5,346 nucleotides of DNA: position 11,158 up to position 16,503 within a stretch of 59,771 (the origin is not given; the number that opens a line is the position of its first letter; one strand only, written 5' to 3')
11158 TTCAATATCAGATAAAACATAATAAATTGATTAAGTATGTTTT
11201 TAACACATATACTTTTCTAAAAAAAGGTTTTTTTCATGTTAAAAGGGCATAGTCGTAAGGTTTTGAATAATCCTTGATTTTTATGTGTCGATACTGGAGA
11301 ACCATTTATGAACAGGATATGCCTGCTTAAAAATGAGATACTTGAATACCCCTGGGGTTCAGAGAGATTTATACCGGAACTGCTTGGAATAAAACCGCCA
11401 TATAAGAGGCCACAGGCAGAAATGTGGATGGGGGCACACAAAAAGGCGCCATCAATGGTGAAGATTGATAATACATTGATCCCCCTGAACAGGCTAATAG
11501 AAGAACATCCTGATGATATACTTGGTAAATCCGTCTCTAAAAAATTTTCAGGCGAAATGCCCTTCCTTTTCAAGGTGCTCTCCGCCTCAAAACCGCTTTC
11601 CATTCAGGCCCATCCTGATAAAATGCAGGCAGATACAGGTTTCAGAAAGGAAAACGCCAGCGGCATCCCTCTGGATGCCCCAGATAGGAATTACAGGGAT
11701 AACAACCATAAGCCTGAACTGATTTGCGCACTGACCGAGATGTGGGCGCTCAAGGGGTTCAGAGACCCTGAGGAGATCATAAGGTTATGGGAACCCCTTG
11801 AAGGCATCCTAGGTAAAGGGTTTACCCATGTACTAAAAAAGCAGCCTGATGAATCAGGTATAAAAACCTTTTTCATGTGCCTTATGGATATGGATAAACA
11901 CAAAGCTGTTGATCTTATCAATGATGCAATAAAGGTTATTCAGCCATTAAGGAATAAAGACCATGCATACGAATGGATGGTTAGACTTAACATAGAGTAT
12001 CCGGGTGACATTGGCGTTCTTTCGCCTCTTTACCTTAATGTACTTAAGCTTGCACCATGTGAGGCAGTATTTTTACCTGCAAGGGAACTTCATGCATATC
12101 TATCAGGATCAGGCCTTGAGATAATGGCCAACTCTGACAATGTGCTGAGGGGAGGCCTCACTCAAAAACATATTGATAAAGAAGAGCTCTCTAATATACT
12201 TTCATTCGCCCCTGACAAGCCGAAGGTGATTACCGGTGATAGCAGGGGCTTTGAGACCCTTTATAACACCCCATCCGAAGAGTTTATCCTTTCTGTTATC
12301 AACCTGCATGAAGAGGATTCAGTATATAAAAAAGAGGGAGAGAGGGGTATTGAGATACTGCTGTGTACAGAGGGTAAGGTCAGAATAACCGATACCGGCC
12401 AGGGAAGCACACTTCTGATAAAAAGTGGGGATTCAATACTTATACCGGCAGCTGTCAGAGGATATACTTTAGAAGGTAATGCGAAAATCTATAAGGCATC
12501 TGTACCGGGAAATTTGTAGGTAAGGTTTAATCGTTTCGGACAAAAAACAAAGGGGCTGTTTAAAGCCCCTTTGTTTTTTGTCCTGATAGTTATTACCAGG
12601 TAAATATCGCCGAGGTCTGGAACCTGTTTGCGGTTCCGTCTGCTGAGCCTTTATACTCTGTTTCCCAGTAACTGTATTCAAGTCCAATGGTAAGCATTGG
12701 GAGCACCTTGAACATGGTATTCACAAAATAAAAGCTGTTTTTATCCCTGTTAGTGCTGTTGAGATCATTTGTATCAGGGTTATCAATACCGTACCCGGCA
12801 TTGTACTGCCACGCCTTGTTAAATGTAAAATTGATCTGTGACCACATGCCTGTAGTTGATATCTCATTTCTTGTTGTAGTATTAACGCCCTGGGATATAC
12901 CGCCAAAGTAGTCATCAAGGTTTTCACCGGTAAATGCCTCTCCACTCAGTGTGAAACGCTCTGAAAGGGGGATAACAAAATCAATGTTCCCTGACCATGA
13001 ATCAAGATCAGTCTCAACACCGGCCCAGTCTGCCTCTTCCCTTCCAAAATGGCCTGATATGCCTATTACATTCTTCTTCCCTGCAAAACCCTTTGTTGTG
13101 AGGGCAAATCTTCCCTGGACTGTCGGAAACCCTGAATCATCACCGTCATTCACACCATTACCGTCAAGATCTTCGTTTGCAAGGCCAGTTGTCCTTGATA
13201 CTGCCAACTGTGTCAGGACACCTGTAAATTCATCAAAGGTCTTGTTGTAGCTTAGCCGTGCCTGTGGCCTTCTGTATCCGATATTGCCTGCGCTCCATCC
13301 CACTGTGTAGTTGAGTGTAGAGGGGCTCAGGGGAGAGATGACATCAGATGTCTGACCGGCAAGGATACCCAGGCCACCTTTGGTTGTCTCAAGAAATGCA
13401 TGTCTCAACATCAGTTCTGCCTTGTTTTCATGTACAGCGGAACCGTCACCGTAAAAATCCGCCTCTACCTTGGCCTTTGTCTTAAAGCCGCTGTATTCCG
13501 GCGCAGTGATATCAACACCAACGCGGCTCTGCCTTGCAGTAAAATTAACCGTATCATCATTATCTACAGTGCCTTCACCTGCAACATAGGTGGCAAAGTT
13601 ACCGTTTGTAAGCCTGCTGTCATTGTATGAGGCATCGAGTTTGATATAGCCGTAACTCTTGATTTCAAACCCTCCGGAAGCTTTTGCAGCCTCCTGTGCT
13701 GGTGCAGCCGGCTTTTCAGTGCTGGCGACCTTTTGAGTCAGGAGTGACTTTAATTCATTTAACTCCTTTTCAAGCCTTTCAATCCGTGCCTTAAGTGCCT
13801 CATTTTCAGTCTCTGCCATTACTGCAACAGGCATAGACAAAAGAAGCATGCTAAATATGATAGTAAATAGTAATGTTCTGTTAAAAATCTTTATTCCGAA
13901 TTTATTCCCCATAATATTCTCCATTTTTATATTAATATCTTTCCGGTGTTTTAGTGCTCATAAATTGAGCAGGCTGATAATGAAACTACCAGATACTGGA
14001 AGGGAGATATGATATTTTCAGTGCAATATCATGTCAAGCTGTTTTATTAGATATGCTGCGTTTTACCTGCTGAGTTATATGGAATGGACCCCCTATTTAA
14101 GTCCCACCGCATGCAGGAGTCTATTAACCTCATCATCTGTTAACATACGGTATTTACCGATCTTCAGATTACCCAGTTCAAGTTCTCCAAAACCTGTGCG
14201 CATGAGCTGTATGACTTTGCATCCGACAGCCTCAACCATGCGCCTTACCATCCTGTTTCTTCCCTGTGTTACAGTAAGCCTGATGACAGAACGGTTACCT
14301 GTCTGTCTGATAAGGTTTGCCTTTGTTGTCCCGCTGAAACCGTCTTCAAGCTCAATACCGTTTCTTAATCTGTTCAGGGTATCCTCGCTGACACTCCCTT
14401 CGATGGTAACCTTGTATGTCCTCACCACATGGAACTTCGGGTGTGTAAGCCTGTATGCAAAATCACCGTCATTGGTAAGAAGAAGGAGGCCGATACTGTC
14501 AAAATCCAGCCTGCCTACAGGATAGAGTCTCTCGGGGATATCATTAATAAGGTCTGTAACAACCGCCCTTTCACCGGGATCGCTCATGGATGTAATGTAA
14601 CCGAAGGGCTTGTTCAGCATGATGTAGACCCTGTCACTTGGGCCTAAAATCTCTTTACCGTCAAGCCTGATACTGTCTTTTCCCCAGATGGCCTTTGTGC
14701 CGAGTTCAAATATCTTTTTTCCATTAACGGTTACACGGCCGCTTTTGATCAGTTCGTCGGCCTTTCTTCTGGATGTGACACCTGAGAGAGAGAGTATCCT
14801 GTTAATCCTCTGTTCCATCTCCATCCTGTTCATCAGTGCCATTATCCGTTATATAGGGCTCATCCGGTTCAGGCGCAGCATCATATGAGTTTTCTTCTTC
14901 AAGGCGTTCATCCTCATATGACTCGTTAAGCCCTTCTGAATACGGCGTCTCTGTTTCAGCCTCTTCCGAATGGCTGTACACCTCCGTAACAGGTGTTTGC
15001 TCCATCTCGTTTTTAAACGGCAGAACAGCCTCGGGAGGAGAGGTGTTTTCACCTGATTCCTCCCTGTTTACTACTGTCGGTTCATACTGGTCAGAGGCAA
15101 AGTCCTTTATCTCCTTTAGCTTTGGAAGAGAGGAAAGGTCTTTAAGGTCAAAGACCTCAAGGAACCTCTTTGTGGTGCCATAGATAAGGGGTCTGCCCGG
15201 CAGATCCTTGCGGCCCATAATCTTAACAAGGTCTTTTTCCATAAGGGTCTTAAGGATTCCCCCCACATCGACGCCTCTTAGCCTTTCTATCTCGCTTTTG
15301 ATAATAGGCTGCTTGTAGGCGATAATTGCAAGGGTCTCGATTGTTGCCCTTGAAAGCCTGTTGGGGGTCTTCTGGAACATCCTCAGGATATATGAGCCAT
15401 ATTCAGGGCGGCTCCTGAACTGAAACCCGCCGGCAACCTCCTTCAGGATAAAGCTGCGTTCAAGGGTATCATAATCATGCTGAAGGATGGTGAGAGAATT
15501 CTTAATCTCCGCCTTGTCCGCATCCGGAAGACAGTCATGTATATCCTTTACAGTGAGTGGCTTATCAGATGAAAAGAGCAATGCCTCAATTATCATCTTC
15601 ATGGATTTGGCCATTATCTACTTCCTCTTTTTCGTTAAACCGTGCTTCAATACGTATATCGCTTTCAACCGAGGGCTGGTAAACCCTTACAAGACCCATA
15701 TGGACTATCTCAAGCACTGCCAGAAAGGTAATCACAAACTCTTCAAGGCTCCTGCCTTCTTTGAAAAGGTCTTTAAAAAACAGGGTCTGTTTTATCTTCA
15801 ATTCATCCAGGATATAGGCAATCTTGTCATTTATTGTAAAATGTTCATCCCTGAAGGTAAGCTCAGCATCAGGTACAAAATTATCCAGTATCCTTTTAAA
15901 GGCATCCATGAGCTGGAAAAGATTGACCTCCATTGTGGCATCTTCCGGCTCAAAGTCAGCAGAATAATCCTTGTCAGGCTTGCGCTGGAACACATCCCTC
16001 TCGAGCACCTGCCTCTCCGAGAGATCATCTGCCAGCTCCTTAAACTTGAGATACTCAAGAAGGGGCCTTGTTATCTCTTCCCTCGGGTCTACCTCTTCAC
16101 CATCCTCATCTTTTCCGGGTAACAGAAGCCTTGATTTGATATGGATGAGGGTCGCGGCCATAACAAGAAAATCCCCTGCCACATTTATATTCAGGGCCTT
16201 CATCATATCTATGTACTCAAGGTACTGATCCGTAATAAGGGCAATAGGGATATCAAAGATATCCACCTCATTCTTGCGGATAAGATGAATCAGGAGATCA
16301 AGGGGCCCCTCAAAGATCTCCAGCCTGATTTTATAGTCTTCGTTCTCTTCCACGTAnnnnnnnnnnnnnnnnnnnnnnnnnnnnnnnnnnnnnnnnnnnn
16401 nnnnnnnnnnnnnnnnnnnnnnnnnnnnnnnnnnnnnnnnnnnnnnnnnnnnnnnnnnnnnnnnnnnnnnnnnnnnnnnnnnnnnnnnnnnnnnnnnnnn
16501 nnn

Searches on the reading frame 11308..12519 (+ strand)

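Call 59: search_protein_families(library=pfam, max_evalue=0.00001, proteins=[window:11308-12519:+])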
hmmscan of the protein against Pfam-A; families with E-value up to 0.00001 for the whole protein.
window:11308-12519:+ (403 aa): 2 families
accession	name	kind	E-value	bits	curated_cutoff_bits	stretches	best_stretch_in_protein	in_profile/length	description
PF20511.4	PMI_typeI_cat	-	4.4e-32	111.6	22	1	7-152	4-141/143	Phosphomannose isomerase type I, catalytic domain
PF21621.3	MPI_cupin_dom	-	2.4e-08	34.3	27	1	320-395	6-75/79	Mannose-6-phosphate isomerase, cupin domain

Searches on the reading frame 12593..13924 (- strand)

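Call 59: search_protein_families(library=pfam, max_evalue=0.00001, proteins=[window:12593-13924:-])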
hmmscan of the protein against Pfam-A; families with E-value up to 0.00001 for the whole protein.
window:12593-13924:- (443 aa): 1 family
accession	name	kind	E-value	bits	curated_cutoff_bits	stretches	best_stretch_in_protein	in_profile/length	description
PF19577.5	DcaP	-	3.8e-09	36.5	27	1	55-214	44-192/410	DcaP outer membrane protein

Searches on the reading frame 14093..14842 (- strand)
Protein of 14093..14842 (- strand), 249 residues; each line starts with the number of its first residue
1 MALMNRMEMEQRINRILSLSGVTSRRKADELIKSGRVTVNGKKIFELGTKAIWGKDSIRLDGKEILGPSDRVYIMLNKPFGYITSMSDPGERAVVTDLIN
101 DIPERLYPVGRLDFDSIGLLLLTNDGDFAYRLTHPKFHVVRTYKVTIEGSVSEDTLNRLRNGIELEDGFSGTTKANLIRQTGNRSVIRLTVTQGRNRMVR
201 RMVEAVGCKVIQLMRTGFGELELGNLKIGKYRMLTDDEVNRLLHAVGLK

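Call 59: search_protein_families(library=pfam, max_evalue=0.00001, proteins=[window:14093-14842:-])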
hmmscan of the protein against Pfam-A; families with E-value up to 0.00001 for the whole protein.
window:14093-14842:- (249 aa): 2 families
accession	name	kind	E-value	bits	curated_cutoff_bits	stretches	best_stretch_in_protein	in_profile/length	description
PF00849.27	PseudoU_synth_2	-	1.8e-18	67.7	26.8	1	73-205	2-152/152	RNA pseudouridylate synthase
PF01479.30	S4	-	1.4e-07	31.6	22.8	1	11-44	1-35/48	S4 domain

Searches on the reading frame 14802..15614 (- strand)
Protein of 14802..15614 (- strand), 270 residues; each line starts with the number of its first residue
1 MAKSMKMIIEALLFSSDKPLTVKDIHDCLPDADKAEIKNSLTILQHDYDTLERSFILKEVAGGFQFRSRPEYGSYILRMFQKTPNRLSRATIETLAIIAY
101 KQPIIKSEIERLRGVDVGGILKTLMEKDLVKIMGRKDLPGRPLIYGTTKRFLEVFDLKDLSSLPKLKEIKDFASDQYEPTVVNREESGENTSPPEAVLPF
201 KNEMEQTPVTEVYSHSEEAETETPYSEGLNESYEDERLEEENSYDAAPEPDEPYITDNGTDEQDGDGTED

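Call 60: search_protein_families(library=pfam, max_evalue=0.00001, proteins=[window:14802-15614:-])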
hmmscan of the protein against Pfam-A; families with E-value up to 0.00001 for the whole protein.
window:14802-15614:- (270 aa): 1 family
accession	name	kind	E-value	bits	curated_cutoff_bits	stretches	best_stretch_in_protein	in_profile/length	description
PF04079.22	SMC_ScpB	-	1.5e-52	177.8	27.4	1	8-166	2-160/160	Segregation and condensation complex subunit ScpB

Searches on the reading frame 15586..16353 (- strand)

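Call 60: search_protein_families(library=pfam, max_evalue=0.00001, proteins=[window:15586-16353:-])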
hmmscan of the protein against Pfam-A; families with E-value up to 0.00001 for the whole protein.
window:15586-16353:- (255 aa): 1 family
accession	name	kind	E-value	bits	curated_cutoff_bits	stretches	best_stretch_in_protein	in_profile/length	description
PF02616.19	SMC_ScpA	-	3.2e-30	106.3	24.6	1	24-236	1-230/232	Segregation and condensation protein ScpA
